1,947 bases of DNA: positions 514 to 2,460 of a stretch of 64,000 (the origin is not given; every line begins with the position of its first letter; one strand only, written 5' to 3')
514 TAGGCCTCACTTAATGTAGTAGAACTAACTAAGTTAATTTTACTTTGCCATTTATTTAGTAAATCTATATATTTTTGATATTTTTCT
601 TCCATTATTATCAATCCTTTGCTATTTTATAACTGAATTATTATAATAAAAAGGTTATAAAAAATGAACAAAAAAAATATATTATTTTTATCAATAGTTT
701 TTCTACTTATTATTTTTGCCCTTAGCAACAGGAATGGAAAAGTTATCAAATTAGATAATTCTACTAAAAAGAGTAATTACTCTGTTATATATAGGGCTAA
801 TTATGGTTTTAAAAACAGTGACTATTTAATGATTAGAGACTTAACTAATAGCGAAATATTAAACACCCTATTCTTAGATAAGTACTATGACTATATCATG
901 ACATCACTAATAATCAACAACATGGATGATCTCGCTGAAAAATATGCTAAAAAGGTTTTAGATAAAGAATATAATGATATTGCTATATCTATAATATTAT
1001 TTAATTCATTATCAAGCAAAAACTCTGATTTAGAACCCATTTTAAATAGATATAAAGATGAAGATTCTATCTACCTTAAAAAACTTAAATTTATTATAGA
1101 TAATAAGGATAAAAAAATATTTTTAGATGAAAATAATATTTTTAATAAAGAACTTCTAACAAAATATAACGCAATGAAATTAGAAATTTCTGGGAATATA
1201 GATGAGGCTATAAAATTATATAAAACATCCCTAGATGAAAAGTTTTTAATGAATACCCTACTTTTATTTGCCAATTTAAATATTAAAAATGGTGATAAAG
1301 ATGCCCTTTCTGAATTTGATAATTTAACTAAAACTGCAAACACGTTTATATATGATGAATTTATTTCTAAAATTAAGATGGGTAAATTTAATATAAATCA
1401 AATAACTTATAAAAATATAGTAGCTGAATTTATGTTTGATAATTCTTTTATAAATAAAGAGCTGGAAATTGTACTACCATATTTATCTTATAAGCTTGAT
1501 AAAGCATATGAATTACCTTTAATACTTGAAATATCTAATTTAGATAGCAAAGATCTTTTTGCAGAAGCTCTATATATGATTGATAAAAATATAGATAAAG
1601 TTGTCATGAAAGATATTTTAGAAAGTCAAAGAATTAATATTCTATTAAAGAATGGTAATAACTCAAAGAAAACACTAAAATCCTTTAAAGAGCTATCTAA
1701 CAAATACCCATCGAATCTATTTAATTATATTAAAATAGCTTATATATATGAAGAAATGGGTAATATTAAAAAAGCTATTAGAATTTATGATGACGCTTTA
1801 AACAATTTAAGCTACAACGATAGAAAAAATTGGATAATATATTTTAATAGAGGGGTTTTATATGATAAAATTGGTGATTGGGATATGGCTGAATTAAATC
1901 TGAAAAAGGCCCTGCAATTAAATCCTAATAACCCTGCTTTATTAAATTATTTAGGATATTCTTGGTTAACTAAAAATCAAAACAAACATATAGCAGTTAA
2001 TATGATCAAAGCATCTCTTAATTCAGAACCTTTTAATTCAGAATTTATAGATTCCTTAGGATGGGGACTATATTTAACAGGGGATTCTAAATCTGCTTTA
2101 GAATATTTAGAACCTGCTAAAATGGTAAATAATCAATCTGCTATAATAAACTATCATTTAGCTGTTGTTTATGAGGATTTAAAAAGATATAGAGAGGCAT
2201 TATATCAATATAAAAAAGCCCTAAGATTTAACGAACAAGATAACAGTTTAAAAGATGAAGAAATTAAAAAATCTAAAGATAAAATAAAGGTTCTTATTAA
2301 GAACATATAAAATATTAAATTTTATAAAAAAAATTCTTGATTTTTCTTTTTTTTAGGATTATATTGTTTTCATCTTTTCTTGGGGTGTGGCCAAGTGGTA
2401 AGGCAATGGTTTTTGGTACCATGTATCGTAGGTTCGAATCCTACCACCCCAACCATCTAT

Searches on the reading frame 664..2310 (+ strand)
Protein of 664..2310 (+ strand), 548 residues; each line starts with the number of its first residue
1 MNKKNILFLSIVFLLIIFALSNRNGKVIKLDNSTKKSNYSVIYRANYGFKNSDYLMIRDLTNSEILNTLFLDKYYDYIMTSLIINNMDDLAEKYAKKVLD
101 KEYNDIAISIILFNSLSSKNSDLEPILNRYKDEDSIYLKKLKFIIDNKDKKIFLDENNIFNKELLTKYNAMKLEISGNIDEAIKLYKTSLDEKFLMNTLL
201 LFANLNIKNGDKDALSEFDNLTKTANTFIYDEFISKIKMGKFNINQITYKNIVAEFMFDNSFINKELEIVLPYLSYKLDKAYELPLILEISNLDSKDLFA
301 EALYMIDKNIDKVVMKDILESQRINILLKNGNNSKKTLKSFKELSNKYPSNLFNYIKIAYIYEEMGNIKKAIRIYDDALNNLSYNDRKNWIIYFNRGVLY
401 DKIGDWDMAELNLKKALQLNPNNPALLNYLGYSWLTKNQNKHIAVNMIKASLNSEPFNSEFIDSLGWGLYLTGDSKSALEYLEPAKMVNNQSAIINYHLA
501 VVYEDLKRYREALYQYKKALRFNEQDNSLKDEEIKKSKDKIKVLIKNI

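Call 56: find_encoding_contigs(protein=window:664-2310:+, flank=10000, max_places=2)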
Protein window:664-2310:+ (548 aa): 6 contigs read that carry it; 2 places shown.
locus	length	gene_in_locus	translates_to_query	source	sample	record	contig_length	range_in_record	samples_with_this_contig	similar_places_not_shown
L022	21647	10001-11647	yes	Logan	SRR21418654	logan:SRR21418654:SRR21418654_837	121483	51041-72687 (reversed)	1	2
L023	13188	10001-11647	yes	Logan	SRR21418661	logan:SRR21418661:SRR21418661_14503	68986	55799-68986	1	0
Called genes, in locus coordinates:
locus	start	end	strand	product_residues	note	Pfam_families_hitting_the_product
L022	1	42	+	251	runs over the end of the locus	-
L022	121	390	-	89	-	PF00312:Ribosomal_S15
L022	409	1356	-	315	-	PF01509:TruB_N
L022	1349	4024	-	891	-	PF01624:MutS_I, PF05188:MutS_II, PF05192:MutS_III, PF05190:MutS_IV, PF00488:MutS_V, PF27441:MutS_C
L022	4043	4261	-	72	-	-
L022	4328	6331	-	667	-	PF00580:UvrD-helicase, PF13245:AAA_19, PF13604:AAA_30 (faint), PF01443:Viral_helicase1 (faint), PF13361:UvrD_C, PF13538:UvrD_C_2 (faint)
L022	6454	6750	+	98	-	PF02325:CCB3_YggT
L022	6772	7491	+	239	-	PF00929:RNase_T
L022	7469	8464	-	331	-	PF02195:ParB_N, PF17762:HTH_ParB, PF23552:ParB_C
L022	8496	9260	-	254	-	PF00142:Fer4_NifH, PF01656:CbiA, PF02374:ArsA_ATPase (weak), PF06564:CBP_BcsQ, PF09140:MipZ, PF10609:ParA, PF13614:AAA_31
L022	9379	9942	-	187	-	PF02527:GidB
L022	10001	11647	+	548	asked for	PF12895:ANAPC3 (faint), PF21033:RMD1-3 (faint), PF13176:TPR_7 (faint), PF13181:TPR_8 (faint), PF13428:TPR_14 (faint), PF13424:TPR_12 (weak), PF00515:TPR_1, PF07719:TPR_2 (weak), +8 more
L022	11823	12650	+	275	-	PF00348:polyprenyl_synt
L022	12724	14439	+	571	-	PF00133:tRNA-synt_1, PF09334:tRNA-synt_1g, PF19303:Anticodon_3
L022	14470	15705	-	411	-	PF06689:zf-C4_ClpX, PF13401:AAA_22 (faint), PF01078:Mg_chelatase (faint), PF05496:RuvB_N (faint), PF00004:AAA, PF07724:AAA_2, PF07728:AAA_5 (weak), PF10431:ClpB_D2-small, +1 more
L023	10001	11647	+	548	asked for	PF12895:ANAPC3 (faint), PF21033:RMD1-3 (faint), PF13176:TPR_7 (faint), PF13181:TPR_8 (faint), PF13428:TPR_14 (faint), PF13424:TPR_12 (weak), PF00515:TPR_1, PF07719:TPR_2 (weak), +8 more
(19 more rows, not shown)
